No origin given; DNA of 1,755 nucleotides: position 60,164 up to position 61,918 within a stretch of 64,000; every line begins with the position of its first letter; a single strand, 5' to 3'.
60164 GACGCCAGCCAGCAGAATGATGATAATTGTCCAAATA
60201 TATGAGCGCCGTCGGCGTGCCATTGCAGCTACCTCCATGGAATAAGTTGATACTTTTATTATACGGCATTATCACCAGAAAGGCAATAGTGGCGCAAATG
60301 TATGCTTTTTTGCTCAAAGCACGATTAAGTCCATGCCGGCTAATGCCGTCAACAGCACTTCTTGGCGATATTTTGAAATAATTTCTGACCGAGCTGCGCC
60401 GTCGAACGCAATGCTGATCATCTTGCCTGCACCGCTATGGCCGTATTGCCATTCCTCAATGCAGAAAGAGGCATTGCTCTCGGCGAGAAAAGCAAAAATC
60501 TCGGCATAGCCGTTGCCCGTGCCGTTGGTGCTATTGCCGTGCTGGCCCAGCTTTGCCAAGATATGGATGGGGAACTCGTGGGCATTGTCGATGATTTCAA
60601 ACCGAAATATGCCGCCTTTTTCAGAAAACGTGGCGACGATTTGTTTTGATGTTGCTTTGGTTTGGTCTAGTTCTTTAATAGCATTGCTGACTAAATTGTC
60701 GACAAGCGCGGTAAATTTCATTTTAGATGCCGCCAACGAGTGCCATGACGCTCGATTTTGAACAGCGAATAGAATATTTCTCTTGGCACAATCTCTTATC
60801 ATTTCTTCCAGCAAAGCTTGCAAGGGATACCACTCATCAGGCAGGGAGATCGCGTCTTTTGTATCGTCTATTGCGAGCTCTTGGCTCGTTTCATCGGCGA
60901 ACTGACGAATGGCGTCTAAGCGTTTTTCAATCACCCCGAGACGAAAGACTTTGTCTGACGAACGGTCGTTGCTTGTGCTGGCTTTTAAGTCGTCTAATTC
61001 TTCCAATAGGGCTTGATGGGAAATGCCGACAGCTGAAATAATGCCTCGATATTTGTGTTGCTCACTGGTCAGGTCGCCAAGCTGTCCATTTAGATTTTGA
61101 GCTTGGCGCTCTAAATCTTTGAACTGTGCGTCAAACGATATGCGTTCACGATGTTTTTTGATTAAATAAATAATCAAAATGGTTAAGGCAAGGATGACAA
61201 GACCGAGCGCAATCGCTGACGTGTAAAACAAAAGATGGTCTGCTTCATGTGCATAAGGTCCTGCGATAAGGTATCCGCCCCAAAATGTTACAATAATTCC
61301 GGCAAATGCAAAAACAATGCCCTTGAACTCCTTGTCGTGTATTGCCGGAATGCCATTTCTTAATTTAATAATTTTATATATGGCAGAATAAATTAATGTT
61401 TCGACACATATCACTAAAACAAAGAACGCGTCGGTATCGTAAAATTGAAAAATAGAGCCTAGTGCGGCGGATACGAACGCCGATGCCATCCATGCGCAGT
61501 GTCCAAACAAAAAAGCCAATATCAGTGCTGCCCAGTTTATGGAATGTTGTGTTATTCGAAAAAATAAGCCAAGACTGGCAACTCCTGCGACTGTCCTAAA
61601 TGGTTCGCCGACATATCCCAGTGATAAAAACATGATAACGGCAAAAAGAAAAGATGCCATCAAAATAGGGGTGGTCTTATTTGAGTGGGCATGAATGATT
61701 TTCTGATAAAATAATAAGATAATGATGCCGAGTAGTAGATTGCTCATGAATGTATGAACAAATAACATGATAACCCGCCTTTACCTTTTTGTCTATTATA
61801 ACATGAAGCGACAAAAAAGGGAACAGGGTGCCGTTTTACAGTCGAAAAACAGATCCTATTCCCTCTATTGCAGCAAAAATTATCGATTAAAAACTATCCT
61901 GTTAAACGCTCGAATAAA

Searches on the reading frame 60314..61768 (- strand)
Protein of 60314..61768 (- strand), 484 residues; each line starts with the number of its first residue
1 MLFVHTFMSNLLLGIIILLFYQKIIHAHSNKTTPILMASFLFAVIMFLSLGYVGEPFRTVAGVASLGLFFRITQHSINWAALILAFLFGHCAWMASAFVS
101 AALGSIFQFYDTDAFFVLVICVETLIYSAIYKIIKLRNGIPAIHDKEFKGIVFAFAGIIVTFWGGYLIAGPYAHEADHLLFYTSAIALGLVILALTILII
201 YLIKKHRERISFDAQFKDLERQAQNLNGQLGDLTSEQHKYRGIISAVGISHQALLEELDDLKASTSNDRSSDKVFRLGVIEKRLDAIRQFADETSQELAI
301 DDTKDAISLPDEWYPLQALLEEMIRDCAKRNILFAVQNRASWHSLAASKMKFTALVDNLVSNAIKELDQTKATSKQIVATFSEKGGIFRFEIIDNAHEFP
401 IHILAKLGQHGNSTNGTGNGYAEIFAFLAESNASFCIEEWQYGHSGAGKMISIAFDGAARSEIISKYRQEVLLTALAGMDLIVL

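Call 48: search_protein_families(library=pfam, proteins=[window:60314-61768:-], max_evalue=0.01)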
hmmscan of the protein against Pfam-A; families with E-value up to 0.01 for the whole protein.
window:60314-61768:- (484 aa): 1 family
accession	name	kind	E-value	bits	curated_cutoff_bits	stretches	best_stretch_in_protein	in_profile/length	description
PF02518.31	HATPase_c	-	3.2e-05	24.8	26.4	1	353-421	7-77/111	Histidine kinase-, DNA gyrase B-, and HSP90-like ATPase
